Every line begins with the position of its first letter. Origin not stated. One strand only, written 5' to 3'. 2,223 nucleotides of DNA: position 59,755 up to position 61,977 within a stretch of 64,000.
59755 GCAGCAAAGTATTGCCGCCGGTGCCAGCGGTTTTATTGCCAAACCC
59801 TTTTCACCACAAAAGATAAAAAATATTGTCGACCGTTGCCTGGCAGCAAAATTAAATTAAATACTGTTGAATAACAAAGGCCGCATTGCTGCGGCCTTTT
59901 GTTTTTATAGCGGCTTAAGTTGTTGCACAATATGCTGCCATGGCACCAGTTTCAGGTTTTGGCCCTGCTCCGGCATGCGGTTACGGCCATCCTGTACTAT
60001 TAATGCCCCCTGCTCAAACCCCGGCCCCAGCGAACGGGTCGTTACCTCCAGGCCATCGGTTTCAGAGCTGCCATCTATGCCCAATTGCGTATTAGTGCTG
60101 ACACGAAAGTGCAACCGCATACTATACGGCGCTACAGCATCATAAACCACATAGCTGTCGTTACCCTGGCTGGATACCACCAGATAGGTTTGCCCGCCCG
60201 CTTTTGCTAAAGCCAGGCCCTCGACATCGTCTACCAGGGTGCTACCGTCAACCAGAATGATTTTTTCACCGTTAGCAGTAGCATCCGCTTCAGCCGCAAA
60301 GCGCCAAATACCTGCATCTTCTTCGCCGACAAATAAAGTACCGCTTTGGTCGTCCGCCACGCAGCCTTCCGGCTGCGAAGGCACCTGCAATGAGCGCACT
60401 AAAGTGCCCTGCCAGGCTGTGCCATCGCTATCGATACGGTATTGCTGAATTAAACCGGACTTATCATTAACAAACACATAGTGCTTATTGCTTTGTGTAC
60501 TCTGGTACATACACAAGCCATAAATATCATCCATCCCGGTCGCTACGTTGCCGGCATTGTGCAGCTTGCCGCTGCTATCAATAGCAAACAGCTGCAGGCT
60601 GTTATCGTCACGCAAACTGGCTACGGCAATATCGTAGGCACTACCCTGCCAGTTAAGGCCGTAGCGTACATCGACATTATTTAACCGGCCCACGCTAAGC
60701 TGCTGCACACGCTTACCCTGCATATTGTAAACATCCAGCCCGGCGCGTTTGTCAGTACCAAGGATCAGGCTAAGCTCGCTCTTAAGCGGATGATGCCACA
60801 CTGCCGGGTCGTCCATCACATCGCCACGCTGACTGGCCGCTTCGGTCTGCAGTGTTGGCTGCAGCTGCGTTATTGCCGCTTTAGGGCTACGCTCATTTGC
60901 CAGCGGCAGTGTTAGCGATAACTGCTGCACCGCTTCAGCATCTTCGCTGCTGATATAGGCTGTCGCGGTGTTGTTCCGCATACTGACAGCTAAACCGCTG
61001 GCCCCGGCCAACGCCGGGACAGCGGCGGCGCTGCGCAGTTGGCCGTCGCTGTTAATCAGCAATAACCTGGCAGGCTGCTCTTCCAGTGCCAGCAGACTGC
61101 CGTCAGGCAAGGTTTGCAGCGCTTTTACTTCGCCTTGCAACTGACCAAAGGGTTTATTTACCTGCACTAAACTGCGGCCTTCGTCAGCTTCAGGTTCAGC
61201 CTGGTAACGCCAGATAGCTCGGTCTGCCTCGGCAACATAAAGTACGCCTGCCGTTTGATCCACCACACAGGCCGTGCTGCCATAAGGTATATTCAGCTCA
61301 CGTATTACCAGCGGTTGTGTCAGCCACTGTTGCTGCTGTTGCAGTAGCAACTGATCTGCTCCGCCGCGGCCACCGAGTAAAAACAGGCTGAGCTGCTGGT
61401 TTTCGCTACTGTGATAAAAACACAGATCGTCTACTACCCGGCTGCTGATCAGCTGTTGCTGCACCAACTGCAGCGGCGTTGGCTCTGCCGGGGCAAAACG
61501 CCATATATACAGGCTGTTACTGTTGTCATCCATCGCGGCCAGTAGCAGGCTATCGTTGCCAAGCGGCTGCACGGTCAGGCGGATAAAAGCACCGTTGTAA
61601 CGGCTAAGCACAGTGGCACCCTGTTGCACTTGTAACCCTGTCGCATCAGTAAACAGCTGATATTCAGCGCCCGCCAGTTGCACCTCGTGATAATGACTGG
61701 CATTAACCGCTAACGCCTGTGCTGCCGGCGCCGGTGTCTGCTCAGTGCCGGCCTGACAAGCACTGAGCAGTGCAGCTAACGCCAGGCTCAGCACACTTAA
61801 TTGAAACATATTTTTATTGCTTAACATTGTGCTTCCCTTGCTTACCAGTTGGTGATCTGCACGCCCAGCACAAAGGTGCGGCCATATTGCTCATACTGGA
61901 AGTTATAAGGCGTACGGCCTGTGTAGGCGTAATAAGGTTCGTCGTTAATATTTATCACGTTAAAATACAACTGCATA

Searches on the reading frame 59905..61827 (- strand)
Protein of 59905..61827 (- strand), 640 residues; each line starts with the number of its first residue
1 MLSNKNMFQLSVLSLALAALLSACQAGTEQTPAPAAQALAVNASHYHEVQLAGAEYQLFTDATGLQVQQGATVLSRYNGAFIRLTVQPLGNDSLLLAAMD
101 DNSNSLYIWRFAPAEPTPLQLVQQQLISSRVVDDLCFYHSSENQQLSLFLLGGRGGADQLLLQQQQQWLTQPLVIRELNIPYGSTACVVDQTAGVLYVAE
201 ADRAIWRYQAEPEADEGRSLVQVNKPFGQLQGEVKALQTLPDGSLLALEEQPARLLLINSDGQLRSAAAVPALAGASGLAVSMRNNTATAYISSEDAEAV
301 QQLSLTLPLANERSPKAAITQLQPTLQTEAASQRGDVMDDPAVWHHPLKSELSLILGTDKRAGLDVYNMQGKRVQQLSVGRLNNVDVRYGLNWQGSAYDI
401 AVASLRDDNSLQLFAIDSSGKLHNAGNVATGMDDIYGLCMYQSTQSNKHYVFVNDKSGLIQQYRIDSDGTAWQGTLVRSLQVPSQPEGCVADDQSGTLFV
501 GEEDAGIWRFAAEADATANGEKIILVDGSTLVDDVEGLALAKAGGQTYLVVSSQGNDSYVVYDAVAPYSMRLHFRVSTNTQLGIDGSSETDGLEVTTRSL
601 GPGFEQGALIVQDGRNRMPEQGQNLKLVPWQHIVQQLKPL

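Call 60: search_protein_families(library=pfam, proteins=[window:59905-61827:-], max_evalue=0.00001)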
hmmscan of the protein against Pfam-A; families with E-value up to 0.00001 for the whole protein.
window:59905-61827:- (640 aa): 1 family
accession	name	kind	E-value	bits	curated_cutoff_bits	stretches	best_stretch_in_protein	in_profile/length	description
PF02333.21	Phytase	-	1.1e-83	281.7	21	2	320-637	31-357/375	Phytase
